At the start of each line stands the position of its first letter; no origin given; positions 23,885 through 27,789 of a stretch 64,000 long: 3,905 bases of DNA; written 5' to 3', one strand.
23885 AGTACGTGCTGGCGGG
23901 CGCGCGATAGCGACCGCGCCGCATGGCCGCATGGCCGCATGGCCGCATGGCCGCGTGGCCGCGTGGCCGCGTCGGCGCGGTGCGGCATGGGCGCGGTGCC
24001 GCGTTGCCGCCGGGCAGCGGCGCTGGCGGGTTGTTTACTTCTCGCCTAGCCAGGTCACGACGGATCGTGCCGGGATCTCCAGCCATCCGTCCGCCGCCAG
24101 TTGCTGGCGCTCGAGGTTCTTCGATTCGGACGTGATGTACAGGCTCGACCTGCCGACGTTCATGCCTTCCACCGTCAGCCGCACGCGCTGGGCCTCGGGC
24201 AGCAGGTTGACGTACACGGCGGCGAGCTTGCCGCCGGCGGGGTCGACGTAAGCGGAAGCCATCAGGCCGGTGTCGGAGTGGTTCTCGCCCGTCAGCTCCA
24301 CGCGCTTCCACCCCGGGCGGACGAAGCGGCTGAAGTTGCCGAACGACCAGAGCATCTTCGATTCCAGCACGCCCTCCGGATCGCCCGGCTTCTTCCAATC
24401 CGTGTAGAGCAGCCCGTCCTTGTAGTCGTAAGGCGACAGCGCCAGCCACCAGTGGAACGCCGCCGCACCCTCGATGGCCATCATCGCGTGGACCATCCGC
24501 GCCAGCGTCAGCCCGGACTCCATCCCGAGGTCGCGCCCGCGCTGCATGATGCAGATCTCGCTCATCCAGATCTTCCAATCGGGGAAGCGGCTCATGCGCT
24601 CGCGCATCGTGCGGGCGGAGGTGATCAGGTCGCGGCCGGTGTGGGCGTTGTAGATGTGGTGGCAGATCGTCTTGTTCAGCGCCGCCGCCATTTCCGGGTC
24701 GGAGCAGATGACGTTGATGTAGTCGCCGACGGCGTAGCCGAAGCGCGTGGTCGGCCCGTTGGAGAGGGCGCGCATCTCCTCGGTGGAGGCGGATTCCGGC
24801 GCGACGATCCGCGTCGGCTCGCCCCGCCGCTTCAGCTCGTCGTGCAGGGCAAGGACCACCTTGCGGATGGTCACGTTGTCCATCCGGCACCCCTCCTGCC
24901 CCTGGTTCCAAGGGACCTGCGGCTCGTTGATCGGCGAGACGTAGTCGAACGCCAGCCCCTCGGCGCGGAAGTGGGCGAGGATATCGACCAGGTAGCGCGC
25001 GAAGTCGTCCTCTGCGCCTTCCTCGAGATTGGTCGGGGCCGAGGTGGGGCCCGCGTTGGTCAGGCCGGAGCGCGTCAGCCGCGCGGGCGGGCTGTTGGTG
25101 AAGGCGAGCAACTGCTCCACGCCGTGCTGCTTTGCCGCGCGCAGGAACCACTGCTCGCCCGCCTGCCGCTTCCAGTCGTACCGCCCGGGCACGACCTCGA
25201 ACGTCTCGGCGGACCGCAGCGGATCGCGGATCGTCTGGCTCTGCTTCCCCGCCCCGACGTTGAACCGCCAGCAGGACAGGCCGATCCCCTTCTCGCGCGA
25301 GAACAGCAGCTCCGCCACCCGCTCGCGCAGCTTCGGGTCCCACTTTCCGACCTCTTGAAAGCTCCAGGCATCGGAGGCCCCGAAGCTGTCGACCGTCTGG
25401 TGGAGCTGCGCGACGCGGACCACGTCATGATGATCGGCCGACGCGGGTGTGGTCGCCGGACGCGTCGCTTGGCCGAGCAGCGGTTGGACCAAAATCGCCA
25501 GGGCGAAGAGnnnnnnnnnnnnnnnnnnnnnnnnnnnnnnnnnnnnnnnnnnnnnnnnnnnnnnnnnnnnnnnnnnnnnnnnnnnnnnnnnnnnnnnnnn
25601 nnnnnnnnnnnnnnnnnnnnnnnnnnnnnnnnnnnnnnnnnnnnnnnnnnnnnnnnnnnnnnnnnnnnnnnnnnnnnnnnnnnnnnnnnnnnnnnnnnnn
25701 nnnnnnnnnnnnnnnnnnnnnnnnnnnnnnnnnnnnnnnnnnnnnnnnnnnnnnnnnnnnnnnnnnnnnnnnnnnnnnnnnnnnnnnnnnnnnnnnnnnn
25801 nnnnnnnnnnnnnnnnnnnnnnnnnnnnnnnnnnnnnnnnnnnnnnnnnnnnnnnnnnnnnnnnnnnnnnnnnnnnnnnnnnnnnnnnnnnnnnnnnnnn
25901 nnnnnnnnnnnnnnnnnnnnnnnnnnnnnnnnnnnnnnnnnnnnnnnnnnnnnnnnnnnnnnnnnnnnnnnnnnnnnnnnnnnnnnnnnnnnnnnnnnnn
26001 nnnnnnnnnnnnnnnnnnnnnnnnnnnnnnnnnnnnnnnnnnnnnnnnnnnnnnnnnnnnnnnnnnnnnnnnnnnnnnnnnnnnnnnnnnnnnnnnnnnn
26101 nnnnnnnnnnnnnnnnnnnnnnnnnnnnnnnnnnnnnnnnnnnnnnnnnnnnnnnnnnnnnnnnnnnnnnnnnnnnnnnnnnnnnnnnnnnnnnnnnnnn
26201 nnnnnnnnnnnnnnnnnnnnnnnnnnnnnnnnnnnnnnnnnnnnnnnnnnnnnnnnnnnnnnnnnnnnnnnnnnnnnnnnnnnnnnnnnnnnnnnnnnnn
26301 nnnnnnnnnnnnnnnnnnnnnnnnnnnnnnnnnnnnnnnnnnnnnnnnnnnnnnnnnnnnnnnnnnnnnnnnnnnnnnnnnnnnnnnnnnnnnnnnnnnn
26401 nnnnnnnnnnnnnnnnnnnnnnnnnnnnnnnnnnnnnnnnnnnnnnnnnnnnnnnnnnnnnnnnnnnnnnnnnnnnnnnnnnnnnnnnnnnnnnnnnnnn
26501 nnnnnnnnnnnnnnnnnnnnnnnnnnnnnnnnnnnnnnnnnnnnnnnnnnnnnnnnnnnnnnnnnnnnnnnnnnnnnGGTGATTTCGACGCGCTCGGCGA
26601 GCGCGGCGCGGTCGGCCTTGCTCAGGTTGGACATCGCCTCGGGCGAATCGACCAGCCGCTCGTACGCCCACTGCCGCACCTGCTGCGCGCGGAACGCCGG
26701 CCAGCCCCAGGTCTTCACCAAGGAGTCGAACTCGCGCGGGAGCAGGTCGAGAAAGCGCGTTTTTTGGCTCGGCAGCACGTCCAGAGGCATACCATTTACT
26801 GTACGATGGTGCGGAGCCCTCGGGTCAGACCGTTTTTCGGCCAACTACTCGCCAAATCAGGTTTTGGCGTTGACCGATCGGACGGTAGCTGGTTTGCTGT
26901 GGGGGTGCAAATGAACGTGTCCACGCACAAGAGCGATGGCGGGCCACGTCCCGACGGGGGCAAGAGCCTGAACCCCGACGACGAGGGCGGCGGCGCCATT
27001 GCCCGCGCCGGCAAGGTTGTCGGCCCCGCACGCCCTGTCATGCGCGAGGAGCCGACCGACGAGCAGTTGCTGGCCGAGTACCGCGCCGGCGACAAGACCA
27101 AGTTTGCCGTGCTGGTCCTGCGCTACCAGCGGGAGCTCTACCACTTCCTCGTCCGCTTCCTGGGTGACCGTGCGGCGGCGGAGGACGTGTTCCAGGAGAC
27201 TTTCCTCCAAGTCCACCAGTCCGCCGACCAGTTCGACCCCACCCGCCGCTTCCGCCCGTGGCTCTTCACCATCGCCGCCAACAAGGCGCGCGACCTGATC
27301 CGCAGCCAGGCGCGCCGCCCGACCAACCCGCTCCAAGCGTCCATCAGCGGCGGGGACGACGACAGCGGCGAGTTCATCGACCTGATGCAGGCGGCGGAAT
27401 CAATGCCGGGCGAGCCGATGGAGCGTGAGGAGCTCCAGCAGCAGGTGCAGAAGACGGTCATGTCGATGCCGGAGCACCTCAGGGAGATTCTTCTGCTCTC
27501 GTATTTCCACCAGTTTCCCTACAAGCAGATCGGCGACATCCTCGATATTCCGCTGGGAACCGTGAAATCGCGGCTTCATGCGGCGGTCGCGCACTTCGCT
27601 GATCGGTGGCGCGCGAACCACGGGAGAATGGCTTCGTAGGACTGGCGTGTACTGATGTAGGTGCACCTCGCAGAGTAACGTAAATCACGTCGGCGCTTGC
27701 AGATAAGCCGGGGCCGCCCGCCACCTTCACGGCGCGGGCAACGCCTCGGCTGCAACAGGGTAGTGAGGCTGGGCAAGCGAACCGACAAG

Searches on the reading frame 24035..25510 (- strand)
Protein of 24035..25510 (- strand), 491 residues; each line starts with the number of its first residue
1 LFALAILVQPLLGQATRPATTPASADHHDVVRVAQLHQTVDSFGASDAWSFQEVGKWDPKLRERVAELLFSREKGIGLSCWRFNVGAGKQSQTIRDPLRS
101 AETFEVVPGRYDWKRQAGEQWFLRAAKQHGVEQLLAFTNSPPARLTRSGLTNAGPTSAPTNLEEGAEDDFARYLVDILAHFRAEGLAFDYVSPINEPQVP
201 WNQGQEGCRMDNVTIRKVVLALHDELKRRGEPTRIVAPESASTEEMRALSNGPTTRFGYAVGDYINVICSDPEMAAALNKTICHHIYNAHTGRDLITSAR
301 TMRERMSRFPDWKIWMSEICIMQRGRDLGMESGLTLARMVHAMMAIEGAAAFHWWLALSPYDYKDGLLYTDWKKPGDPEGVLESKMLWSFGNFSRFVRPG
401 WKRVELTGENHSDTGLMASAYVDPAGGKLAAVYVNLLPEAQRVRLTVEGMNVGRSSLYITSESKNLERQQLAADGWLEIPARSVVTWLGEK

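Call 94: search_protein_families(library=pfam, proteins=[window:24035-25510:-], max_evalue=0.00001)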
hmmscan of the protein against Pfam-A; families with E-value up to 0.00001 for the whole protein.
window:24035-25510:- (491 aa): 1 family
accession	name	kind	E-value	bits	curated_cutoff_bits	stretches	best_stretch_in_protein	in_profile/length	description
PF14587.12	Glyco_hydr_30_2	-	3.4e-75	254.1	27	1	31-369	6-364/364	O-Glycosyl hydrolase family 30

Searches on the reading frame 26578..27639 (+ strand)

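Call 92: search_protein_families(library=pfam, proteins=[window:26578-27639:+], max_evalue=0.00001)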
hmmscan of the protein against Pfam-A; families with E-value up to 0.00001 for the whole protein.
window:26578-27639:+ (353 aa): 4 families
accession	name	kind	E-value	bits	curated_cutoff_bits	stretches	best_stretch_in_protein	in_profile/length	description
PF04542.20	Sigma70_r2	-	5e-20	71.5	24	1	179-247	1-71/71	Sigma-70 region 2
PF08281.18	Sigma70_r4_2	-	1.1e-13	51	25.7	1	288-339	2-53/54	Sigma-70, region 4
PF04545.22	Sigma70_r4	-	4.7e-10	39.3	24.1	1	296-338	4-46/50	Sigma-70, region 4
PF07638.17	Sigma70_ECF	-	3.7e-06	27.4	21.1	1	163-345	6-184/185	ECF sigma factor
